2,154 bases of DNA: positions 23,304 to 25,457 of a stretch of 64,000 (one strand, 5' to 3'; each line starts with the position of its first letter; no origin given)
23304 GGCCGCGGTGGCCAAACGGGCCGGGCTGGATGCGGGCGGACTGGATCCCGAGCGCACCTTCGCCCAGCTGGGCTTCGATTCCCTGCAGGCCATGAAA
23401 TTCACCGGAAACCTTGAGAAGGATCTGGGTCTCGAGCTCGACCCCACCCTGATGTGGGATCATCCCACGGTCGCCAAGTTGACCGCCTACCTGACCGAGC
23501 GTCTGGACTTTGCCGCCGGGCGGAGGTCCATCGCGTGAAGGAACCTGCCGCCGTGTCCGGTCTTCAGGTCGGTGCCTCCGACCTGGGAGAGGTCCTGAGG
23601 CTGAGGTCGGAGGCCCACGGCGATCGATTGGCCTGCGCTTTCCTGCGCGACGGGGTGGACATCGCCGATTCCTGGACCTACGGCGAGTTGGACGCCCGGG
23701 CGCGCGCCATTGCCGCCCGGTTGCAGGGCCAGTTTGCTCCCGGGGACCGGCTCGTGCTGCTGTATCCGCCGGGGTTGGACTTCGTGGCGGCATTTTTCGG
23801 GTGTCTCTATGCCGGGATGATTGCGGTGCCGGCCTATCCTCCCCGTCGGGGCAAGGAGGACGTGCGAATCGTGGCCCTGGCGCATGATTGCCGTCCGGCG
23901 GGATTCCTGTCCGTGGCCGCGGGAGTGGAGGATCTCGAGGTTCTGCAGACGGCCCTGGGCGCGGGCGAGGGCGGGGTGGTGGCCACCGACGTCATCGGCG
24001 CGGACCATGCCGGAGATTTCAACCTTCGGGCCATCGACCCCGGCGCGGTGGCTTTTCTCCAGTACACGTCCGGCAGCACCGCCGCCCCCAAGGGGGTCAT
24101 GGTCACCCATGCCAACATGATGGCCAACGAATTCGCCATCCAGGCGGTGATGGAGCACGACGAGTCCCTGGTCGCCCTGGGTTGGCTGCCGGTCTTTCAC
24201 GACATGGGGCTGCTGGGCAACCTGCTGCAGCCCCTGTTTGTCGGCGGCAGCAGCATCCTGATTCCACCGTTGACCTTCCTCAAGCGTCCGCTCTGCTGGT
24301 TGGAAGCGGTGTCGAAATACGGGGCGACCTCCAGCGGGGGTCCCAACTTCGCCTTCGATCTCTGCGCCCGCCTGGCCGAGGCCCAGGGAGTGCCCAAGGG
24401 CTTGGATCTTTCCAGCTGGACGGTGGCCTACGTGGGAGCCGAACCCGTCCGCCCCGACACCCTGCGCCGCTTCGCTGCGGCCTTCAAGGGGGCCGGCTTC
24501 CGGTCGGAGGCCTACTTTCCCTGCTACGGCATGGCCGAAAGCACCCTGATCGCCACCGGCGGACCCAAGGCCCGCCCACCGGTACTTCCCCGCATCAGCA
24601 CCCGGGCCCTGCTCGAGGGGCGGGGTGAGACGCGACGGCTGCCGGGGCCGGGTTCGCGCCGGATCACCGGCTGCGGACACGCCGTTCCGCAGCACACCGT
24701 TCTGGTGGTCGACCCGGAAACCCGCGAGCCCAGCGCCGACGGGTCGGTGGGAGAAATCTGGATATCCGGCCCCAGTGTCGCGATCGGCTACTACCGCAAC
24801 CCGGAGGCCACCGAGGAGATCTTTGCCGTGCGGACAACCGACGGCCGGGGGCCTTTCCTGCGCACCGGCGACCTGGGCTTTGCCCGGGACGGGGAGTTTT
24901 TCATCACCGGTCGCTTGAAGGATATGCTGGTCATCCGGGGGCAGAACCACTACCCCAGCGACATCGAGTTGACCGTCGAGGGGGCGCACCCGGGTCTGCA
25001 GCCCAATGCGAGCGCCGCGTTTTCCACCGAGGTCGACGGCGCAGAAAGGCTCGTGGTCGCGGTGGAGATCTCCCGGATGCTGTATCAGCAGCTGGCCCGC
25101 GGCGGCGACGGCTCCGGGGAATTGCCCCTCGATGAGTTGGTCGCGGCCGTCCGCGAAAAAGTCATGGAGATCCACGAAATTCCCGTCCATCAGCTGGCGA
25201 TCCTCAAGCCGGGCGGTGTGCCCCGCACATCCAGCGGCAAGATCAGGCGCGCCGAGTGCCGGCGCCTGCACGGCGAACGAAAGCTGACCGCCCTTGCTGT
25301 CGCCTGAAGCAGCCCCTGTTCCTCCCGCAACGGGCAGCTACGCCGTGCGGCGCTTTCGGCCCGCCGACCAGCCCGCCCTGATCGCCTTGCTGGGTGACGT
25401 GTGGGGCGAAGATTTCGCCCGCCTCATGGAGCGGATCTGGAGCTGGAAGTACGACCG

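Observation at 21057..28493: Undescribed lipid-tailoring gene cluster: tandem desaturases, ACP, fatty acyl-AMP ligase, FemAB/GNAT-like acyltransferase, sulfotransferase, flanked by an outer-membrane barrel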

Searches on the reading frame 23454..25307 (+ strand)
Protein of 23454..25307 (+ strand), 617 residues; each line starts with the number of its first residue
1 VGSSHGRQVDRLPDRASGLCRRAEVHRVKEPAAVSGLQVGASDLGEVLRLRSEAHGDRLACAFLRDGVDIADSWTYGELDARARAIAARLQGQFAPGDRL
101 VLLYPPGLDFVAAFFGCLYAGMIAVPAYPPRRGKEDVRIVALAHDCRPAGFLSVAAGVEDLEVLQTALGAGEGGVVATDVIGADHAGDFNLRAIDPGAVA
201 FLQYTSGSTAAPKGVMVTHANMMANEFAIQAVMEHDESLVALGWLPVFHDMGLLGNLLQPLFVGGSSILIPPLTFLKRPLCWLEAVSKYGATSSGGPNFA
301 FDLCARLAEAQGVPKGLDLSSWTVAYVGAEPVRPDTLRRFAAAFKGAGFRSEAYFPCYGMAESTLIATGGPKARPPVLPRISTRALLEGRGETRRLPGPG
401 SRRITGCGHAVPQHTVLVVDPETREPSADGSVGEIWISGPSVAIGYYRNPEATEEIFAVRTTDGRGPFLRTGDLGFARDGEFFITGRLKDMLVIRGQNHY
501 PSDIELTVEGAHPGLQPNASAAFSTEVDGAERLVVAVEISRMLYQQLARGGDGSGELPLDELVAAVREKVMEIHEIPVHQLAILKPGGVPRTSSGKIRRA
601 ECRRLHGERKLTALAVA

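Call 3: search_protein_families(library=pfam, proteins=[window:23454-25307:+], max_evalue=0.01)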
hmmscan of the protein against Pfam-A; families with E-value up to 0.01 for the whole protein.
window:23454-25307:+ (617 aa): 2 families
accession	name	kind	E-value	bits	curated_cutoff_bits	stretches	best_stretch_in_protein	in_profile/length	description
PF00501.34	AMP-binding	-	2.8e-66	224.3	29.9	1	52-447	5-384/384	AMP-binding enzyme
PF23024.1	AMP-dom_DIP2-like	-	5.8e-09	36.4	27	1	490-613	2-107/110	Disco-interacting protein 2-like, AMP domain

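Call 4: search_protein_families(library=ncbifam, proteins=[window:23454-25307:+], max_evalue=0.01)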
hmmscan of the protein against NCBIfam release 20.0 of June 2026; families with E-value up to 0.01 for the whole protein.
window:23454-25307:+ (617 aa): 99 families (the best 25 are shown)
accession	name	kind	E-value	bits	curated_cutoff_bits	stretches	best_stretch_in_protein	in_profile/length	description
NF004282.0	PRK05691.1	subfamily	1.1e-164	549.4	4090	1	44-615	11-567/4334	non-ribosomal peptide synthase/polyketide synthase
NF004509.1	PRK05850.1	subfamily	6.8e-121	404.3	775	1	44-612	5-574/578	fatty-acid--AMP ligase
NF006624.1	PRK09192.1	subfamily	2.9e-109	366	600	1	70-607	41-561/567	fatty acyl-AMP ligase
NF038337.1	FAAL_FadD21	exception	4.3e-106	355.7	1100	1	48-611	10-574/579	fatty-acid--AMP ligase FAAL21/FadD21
NF009124.0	PRK12476.1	subfamily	4.5e-106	355.4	922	1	69-606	64-604/612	fatty acyl-AMP ligase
NF038339.3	FAAL_FadD32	equivalog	1.9e-102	343.5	975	1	62-604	38-606/625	long-chain-fatty-acid--AMP ligase FadD32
NF040633.1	FadD32_Coryne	exception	5.8e-93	312.2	875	1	71-604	60-610/614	FadD32-like long-chain-fatty-acid--AMP ligase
NF038338.1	FAAL_FadD28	exception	8.9e-87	291.8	1100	1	66-604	33-568/580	fatty-acid--AMP ligase FAAL28/FadD28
NF005850.0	PRK07768.1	subfamily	2.4e-86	290.1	572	1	172-605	127-542/545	long-chain-fatty-acid--CoA ligase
NF004510.0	PRK05851.1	equivalog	2.8e-62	210.6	621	1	74-604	32-518/525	long-chain-fatty acid--ACP ligase MbtM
TIGR01733.1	AA-adenyl-dom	subfamily_domain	6.7e-42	143.7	317.4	1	75-515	1-404/409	amino acid adenylation domain-containing protein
NF006181.0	PRK08314.1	subfamily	1.7e-40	138.8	705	3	415-515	381-478/563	long-chain-fatty-acid--CoA ligase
NF004837.0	PRK06187.1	subfamily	8.4e-40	136.5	476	1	188-605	161-521/531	long-chain-fatty-acid--CoA ligase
NF004114.0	PRK05605.1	equivalog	3.3e-38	131.4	766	2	401-603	387-566/575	long-chain-fatty-acid--CoA ligase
NF006523.0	PRK08974.1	equivalog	2e-34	118.7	884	3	407-537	380-502/561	long-chain-fatty-acid--CoA ligase FadD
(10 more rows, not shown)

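Call 48: search_solved_structures(query=window:23535-25304:+, max_evalue=1e-20, show_alignments=2)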
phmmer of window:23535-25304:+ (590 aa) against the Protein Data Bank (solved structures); distinct sequences matched with E-value up to 1e-20: 36.
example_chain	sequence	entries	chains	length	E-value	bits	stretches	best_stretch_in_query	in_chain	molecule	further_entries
7r7f_A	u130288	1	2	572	4e-142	478.1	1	18-577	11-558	Polyketide synthase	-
7r7e_A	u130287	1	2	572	4.7e-142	477.8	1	18-577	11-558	Polyketide synthase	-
7r7g_A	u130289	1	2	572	1.4e-141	476.3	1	18-577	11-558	Polyketide synthase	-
3kxw_A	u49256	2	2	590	2.9e-119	402.6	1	16-579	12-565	Saframycin Mx1 synthetase B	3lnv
8hd4_A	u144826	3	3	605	9.6e-95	321.6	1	21-587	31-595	Long-chain-fatty-acid--AMP ligase FadD23 | Fatty-acid-CoA ligase FadD23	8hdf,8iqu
5d6j_A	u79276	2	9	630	3.4e-91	309.9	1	25-586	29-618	Acyl-CoA synthase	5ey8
5icr_A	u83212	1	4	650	3.9e-91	309.7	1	25-586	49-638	Acyl-CoA synthase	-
5ey9_A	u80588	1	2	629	4.8e-85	289.6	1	26-580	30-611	Long-chain-fatty-acid--AMP ligase FadD32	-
5hm3_A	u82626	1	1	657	2.7e-83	283.8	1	25-579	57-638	Long-chain-fatty-acid--AMP ligase FadD32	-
7wua_A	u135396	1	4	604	4.8e-80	273.1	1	42-577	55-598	Acyl-CoA synthase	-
3pbk_A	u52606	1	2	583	2e-79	271.1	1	42-580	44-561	Fatty Acyl-Adenylate Ligase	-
8hcz_A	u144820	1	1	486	8.2e-76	259.1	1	21-465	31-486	Long-chain-fatty-acid--AMP ligase FadD23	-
5d6n_A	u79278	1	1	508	7.8e-74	252.6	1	25-461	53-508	Acyl-CoA synthase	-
3e53_A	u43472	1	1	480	3.5e-66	227.3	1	40-460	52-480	FATTY-ACID-CoA LIGASE FADD28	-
3t5a_A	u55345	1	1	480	3.5e-65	224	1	40-460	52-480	Long-chain-fatty-acid--AMP ligase FadD28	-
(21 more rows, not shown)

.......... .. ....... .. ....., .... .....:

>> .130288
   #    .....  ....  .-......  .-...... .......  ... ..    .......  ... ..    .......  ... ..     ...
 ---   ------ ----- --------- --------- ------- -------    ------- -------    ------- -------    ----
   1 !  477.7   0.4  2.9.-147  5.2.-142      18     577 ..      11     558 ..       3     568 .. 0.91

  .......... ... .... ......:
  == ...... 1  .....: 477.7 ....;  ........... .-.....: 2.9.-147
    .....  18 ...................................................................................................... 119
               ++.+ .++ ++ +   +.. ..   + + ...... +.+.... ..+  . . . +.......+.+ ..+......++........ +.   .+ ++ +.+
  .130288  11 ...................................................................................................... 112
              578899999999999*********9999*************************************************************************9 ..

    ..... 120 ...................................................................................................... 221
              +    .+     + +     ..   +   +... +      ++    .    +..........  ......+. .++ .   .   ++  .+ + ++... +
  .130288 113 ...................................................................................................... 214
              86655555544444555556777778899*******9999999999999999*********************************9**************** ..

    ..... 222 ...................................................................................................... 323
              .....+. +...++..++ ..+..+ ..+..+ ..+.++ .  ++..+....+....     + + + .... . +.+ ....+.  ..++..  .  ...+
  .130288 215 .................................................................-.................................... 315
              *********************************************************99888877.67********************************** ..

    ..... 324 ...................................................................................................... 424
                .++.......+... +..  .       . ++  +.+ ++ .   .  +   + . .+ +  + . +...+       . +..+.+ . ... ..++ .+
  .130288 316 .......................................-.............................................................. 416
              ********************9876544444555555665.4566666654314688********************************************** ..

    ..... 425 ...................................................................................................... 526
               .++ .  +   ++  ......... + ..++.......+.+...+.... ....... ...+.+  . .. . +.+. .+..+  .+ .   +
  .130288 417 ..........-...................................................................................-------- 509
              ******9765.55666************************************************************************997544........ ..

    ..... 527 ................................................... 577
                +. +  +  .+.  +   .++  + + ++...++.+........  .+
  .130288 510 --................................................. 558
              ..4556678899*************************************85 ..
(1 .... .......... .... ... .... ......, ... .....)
